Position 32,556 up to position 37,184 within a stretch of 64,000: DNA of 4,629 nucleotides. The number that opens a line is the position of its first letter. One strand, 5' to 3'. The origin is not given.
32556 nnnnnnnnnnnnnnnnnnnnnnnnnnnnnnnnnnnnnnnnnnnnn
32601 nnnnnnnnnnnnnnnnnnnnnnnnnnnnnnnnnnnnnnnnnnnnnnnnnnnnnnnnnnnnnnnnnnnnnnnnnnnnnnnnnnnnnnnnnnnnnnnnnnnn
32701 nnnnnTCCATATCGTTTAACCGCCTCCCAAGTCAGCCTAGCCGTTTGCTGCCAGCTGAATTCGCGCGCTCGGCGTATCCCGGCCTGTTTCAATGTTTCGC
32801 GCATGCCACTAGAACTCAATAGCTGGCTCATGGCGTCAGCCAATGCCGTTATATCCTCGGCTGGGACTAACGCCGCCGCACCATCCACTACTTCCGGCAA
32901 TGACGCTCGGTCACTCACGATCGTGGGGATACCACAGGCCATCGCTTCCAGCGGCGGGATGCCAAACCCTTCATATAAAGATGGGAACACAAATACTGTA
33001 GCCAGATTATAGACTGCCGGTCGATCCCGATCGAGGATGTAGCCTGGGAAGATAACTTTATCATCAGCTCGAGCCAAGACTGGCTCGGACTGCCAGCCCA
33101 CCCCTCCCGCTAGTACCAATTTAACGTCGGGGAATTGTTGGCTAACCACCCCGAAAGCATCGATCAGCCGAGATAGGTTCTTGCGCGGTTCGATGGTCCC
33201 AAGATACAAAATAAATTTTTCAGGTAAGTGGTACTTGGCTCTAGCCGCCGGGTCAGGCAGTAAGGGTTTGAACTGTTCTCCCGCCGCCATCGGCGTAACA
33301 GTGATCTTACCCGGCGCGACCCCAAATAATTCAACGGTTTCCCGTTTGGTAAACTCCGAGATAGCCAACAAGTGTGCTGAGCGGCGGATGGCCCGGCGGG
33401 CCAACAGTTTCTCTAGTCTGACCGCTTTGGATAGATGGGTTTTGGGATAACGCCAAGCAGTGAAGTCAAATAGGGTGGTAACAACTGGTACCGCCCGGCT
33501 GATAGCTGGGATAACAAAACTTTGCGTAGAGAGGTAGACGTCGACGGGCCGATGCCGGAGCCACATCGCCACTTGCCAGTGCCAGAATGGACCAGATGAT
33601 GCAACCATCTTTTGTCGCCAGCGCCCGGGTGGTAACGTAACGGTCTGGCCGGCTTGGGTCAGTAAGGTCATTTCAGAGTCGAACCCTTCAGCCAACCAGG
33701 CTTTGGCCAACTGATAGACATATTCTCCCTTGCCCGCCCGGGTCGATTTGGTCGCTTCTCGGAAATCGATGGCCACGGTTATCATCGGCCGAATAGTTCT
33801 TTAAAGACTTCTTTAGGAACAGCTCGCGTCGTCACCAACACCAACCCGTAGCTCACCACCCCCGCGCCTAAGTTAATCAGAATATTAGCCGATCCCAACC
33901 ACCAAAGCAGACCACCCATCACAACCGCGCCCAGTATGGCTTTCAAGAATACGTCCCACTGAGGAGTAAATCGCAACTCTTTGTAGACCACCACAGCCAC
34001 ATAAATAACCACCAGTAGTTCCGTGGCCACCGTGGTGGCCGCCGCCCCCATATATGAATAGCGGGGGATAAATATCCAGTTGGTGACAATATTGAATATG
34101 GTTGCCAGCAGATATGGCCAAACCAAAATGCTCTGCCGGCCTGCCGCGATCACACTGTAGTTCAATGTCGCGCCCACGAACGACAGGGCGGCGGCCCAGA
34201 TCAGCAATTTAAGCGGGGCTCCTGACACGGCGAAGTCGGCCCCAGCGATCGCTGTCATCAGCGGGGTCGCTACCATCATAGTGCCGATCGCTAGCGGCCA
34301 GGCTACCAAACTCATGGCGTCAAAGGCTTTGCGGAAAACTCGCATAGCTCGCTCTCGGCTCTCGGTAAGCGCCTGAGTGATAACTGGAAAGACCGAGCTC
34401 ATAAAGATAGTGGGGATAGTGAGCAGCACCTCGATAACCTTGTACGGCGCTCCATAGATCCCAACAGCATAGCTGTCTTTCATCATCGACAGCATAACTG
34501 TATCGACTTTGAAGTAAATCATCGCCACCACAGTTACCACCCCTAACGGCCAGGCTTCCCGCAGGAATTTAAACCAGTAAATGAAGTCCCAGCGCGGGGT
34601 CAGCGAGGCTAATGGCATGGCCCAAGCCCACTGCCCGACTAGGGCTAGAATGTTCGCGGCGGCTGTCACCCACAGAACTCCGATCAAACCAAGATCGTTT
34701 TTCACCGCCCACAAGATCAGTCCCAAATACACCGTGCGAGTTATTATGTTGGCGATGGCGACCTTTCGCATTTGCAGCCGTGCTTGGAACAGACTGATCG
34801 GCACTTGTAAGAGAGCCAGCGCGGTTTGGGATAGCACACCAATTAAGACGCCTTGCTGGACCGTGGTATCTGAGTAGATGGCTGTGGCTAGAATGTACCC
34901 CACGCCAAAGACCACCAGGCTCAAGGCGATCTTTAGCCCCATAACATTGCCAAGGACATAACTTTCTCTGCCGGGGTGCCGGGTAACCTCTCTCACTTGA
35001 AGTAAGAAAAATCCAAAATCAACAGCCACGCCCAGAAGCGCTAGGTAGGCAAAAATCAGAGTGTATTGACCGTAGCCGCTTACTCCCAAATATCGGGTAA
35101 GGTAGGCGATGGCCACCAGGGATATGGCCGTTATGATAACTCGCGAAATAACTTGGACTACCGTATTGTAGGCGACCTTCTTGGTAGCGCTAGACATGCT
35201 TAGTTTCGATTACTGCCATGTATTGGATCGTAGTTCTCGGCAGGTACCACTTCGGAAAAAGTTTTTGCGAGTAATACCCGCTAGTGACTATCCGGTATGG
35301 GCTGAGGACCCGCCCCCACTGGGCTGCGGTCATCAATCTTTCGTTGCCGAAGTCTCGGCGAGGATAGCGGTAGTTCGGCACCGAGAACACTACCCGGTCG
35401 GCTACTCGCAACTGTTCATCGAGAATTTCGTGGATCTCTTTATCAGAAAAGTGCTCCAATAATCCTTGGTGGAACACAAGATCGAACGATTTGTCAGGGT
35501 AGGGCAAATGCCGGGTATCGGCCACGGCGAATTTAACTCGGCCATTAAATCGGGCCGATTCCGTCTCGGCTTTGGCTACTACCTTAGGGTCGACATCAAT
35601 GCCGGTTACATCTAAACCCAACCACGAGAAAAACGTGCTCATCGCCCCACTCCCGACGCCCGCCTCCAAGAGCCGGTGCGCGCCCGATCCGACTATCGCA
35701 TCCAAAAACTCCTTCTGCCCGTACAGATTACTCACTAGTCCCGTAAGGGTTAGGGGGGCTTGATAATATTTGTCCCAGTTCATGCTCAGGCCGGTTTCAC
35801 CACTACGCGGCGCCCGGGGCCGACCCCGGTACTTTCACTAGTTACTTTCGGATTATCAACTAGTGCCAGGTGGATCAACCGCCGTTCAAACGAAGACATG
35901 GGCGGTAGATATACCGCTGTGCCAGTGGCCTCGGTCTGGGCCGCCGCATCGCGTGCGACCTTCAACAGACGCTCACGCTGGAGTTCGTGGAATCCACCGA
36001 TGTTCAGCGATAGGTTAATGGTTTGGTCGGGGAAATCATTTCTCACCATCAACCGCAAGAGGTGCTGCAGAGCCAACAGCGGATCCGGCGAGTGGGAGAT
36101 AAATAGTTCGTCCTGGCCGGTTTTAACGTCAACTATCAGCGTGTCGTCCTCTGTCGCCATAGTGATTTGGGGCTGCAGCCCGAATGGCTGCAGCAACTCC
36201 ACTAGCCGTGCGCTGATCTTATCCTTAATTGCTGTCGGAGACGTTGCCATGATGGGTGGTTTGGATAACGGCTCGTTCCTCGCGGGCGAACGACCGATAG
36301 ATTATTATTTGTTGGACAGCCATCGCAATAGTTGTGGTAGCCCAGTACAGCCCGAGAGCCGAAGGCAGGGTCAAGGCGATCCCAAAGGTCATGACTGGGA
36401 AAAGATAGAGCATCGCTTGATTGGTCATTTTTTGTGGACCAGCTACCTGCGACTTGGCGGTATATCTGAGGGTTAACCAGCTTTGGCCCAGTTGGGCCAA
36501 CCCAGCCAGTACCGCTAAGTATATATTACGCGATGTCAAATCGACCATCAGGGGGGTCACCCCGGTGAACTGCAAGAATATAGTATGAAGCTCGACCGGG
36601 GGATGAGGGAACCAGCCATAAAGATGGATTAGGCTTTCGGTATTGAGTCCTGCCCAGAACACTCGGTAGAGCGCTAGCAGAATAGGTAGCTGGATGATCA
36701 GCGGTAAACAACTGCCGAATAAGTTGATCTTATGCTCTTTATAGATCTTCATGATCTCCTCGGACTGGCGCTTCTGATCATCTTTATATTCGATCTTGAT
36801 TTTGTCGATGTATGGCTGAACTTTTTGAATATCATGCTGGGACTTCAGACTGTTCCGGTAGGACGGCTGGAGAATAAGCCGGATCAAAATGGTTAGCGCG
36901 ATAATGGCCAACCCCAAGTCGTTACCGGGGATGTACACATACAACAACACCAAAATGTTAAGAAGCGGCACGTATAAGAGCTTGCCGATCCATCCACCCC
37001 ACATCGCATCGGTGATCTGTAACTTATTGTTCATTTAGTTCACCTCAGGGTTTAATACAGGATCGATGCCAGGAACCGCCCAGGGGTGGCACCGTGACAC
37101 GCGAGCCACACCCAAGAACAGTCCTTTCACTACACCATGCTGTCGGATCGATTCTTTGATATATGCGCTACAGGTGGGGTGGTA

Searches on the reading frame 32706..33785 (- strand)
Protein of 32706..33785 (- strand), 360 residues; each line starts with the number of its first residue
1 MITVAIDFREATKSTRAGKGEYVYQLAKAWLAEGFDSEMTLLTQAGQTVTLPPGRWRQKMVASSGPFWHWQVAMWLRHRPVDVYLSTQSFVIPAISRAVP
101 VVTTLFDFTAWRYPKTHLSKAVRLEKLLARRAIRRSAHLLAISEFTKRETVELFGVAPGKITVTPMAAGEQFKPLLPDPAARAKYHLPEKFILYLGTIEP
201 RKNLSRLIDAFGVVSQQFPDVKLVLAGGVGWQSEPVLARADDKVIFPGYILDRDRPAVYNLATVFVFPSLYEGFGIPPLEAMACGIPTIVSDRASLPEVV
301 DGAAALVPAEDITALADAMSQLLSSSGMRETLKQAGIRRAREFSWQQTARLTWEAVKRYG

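Call 28: search_protein_families(library=pfam, proteins=[window:32706-33785:-], max_evalue=0.001)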
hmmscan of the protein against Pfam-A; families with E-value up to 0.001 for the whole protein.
window:32706-33785:- (360 aa): 6 families
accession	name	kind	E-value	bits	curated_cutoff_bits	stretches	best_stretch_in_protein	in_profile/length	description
PF00534.26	Glycos_transf_1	-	2.1e-34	119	26.4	1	188-338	14-171/172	Glycosyl transferases group 1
PF13692.12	Glyco_trans_1_4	-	1.9e-31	109.7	27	1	190-324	2-141/142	Glycosyl transferases group 1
PF13439.12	Glyco_transf_4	-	2.5e-12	47.6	28.5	1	20-165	5-163/170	Glycosyltransferase Family 4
PF13524.12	Glyco_trans_1_2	-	4.3e-09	36.9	25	1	219-350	13-140/144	Glycosyl transferase-like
PF20706.3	GT4-conflict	-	2.8e-08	33.6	26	1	171-303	176-323/385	Family 4 Glycosyltransferase in conflict systems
PF13579.12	Glyco_trans_4_4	-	3.6e-08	34.3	29.7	1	19-165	3-156/158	Glycosyl transferase 4-like domain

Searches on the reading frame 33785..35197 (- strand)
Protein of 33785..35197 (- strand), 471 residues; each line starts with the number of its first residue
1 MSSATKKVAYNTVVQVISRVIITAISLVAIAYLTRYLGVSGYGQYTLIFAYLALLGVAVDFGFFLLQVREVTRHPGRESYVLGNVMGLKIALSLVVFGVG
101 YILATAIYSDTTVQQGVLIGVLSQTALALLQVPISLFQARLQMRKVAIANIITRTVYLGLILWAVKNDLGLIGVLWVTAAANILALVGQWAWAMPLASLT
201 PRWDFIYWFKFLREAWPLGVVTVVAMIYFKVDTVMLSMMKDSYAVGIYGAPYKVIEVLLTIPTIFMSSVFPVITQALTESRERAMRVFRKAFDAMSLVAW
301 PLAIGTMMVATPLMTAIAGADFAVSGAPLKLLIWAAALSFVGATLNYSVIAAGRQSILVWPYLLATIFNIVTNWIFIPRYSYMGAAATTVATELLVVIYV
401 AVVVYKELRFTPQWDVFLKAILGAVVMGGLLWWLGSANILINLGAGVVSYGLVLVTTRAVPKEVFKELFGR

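Call 28: search_protein_families(library=pfam, proteins=[window:33785-35197:-], max_evalue=0.001)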
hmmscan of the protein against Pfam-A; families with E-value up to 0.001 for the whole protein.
window:33785-35197:- (471 aa): 2 families
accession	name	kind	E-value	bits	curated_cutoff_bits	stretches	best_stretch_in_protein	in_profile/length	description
PF01943.22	Polysacc_synt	-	4.4e-27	95.6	28.2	1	11-275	4-272/274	Polysaccharide biosynthesis protein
PF13440.11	Polysacc_synt_3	-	1.4e-15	57.8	23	1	33-322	2-288/293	Polysaccharide biosynthesis protein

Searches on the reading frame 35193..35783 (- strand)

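Call 28: search_protein_families(library=pfam, proteins=[window:35193-35783:-], max_evalue=0.001)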
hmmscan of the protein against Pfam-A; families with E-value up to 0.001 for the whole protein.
window:35193-35783:- (197 aa): 6 families
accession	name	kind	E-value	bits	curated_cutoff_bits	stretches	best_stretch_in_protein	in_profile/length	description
PF13649.12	Methyltransf_25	-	1.3e-16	61.5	27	1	39-127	2-92/97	Methyltransferase domain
PF08241.18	Methyltransf_11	-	2.4e-16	60.6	21.2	1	39-127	1-86/95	Methyltransferase domain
PF13847.12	Methyltransf_31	-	5e-10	39.7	27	1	36-116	5-91/145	Methyltransferase domain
PF08242.18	Methyltransf_12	-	1.6e-08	35.6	30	1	39-122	1-86/98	Methyltransferase domain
PF07021.18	MetW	-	1.7e-07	31.5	21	1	31-140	11-114/193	Methionine biosynthesis protein MetW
PF13489.12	Methyltransf_23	-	9.6e-07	29.1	27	1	36-171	24-124/164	Methyltransferase domain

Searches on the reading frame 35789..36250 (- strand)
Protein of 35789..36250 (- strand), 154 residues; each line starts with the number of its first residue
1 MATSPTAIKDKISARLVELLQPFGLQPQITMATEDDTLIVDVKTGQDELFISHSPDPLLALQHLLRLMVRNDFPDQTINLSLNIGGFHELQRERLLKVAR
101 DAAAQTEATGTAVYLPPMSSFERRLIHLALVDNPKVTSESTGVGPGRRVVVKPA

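Call 28: search_protein_families(library=pfam, proteins=[window:35789-36250:-], max_evalue=0.001)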
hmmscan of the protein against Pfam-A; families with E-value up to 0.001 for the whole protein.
window:35789-36250:- (154 aa): 1 family
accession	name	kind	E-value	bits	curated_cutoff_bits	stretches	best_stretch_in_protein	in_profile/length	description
PF01424.28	R3H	-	6.5e-18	65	26.8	1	94-153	2-60/60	R3H domain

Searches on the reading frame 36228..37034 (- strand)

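Call 28: search_protein_families(library=pfam, proteins=[window:36228-37034:-], max_evalue=0.001)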
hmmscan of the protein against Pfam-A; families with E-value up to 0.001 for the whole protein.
window:36228-37034:- (269 aa): 1 family
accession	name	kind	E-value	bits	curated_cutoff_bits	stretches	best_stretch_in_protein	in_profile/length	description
PF02096.25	60KD_IMP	-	1.1e-44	152.7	35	1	41-247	2-163/163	60Kd inner membrane protein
